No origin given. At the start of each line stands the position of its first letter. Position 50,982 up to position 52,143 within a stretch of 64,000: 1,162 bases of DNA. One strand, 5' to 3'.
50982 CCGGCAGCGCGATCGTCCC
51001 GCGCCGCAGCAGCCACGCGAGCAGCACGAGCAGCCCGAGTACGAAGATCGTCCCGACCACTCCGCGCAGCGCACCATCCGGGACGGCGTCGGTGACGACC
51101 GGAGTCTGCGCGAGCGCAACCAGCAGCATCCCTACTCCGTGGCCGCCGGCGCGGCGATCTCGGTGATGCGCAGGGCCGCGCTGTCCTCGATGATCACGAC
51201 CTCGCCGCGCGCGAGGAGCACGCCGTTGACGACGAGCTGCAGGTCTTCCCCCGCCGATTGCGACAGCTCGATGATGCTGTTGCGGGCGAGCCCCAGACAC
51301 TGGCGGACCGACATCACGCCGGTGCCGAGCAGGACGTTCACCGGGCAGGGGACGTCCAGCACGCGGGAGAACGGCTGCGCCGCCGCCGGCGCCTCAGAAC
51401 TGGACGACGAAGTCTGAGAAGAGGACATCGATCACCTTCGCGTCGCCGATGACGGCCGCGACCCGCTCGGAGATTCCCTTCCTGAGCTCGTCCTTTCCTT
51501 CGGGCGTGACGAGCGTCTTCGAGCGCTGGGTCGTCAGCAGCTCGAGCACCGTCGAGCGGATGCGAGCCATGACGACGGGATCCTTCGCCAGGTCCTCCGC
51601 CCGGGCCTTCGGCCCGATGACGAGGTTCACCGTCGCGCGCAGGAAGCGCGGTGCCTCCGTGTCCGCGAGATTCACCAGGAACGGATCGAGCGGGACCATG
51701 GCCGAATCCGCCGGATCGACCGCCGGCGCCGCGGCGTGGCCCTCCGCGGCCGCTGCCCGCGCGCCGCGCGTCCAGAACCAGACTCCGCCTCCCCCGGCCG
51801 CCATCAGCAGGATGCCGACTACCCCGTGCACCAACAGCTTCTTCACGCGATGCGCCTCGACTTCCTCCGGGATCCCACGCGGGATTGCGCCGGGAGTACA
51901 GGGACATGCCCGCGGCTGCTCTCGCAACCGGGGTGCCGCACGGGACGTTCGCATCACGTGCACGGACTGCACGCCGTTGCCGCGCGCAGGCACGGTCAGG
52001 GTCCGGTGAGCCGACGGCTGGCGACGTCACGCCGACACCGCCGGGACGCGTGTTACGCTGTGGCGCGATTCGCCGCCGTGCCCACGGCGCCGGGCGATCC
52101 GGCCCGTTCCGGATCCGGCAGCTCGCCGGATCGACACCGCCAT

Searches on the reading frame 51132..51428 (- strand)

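Call 59: search_protein_families(library=pfam, proteins=[window:51132-51428:-], max_evalue=0.01)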
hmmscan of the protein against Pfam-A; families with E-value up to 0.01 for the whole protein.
window:51132-51428:- (98 aa): 1 family
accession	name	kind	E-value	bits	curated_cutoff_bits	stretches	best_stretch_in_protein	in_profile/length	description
PF01052.25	FliMN_C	-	1.1e-18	67.4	23.8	1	22-92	2-72/73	Type III flagellar switch regulator (C-ring) FliN C-term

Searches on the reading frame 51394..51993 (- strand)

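Call 59: search_protein_families(library=pfam, proteins=[window:51394-51993:-], max_evalue=0.01)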
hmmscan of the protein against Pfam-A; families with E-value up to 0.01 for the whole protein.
window:51394-51993:- (199 aa): 1 family
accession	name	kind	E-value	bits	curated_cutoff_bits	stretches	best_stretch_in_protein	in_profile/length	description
PF03748.19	FliL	-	1.5e-19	70.9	24.6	1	99-198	1-103/103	Flagellar basal body-associated protein FliL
